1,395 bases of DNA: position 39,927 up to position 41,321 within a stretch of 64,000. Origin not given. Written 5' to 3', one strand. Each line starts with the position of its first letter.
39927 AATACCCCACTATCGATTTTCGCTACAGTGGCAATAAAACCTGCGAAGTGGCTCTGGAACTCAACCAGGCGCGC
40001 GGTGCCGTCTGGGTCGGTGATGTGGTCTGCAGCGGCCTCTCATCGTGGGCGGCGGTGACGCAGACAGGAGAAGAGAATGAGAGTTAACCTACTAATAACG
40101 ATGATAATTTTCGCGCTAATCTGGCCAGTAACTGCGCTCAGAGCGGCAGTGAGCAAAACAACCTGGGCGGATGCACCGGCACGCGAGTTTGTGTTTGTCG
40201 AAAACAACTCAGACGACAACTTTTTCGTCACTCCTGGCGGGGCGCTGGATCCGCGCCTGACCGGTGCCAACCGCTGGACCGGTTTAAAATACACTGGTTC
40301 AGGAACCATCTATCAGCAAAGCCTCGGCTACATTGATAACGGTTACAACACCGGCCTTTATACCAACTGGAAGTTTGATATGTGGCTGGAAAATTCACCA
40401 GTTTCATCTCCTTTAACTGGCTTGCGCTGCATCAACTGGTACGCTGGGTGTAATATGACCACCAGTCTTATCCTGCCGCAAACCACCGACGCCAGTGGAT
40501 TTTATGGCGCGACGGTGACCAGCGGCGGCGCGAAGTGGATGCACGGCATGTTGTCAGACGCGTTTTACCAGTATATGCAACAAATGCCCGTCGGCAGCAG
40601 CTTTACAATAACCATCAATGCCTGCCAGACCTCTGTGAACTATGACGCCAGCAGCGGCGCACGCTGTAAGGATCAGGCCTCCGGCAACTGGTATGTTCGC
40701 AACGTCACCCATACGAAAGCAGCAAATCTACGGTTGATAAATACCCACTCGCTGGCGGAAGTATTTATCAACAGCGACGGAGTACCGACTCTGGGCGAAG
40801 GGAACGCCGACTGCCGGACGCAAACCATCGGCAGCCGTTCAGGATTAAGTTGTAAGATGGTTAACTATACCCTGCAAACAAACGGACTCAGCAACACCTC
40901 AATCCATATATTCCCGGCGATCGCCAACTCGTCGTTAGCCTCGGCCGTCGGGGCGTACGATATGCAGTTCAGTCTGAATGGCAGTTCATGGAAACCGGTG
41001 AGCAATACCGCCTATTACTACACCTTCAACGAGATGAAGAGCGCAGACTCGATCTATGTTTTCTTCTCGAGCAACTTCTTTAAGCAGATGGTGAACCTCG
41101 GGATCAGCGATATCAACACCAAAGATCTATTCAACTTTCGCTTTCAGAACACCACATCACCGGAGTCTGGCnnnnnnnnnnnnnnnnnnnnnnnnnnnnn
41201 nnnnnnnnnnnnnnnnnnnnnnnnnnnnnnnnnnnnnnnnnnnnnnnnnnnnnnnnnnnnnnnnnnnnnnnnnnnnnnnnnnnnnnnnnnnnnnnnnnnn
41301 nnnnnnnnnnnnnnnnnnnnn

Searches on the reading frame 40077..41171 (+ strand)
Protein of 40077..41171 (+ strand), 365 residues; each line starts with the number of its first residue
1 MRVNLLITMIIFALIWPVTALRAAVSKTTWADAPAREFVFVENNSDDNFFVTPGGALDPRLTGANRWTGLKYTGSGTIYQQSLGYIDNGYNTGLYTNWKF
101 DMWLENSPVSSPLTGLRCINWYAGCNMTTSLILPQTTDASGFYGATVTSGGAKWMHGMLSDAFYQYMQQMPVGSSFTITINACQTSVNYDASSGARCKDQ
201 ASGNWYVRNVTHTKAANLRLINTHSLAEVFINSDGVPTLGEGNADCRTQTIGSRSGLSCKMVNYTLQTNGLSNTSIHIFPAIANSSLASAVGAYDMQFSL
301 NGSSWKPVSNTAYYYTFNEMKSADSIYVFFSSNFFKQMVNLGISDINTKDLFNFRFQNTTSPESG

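Call 25: search_protein_families(proteins=[window:40077-41171:+], library=ncbifam)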
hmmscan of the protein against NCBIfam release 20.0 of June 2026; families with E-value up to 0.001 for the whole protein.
window:40077-41171:+ (365 aa): 1 family
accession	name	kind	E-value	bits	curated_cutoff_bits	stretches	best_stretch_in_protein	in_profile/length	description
NF047911.1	FimbAdhEcpD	equivalog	9.3e-200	664.6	900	1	11-365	2-356/538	fimbrial adhesin EcpD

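Call 64: list_cluster_members(proteins=[window:40077-41171:+, L011:20001-21641:+, L018:19498-20592:+])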
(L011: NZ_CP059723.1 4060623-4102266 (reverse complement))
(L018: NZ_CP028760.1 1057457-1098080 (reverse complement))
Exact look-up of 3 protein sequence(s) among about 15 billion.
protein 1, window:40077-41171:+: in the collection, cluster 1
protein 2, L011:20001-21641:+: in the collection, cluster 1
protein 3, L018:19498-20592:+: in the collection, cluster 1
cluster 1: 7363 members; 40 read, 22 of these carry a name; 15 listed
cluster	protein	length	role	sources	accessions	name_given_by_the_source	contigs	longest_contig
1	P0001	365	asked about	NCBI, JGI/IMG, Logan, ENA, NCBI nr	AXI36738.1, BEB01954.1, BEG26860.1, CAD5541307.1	Putative fimbrial protein [Escherichia coli] | hypothetical protein | CFA/I fimbrial minor adhesin [Escherichia coli]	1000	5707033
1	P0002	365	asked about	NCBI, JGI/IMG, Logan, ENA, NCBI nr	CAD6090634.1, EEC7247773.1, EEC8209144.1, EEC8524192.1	receptor [Escherichia coli]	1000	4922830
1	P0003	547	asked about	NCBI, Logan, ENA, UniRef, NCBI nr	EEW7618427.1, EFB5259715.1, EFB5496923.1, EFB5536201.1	fimbrial adhesin EcpD [Escherichia coli] | fimbrial adhesin EcpD n=1 Tax=Escherichia TaxID=561 RepID=UPI00076F4893 | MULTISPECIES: fimbrial adhesin EcpD [Escherichia]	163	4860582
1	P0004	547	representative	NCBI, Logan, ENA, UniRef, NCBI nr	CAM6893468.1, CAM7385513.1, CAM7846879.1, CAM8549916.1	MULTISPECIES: fimbrial adhesin EcpD [Escherichia] | fimbrial adhesin EcpD n=1 Tax=Escherichia TaxID=561 RepID=UPI000B4A13E0 | fimbrial adhesin EcpD [Escherichia coli]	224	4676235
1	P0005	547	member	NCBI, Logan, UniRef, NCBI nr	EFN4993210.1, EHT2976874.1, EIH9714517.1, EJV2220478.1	TPA: fimbrial adhesin EcpD [Escherichia coli] | fimbrial adhesin EcpD n=1 Tax=Escherichia coli TaxID=562 RepID=UPI000DEB4A89 | fimbrial adhesin EcpD [Escherichia coli]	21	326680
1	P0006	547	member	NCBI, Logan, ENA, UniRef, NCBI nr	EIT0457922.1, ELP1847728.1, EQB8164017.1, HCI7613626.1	fimbrial adhesin EcpD [Escherichia coli] | fimbrial adhesin EcpD n=1 Tax=Escherichia coli TaxID=562 RepID=UPI00292C8183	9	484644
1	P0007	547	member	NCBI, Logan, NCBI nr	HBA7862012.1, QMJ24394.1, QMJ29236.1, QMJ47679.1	fimbrial adhesin EcpD [Escherichia coli]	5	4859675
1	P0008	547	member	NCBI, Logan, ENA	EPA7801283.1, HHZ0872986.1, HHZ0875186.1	fimbrial adhesin EcpD [Escherichia coli]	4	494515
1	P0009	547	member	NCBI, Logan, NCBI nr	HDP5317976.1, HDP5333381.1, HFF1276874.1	TPA: fimbrial adhesin EcpD [Escherichia coli] | fimbrial adhesin EcpD [Escherichia coli]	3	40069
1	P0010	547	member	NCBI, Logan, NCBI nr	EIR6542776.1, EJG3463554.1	fimbrial adhesin EcpD [Escherichia coli]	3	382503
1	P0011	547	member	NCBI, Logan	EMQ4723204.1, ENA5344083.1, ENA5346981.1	fimbrial adhesin EcpD [Escherichia coli]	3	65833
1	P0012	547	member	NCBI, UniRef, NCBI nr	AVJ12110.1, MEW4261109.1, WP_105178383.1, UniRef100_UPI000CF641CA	fimbrial adhesin EcpD [Escherichia coli] | fimbrial adhesin EcpD n=1 Tax=Escherichia coli TaxID=562 RepID=UPI000CF641CA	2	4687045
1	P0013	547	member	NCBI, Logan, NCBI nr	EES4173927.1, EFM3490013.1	fimbrial adhesin EcpD [Escherichia coli]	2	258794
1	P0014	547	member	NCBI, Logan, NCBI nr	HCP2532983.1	TPA: fimbrial adhesin EcpD [Escherichia coli] | fimbrial adhesin EcpD [Escherichia coli]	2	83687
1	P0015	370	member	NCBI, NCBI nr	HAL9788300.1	TPA: fimbrial adhesin EcpD, partial [Escherichia coli] | fimbrial adhesin EcpD [Escherichia coli]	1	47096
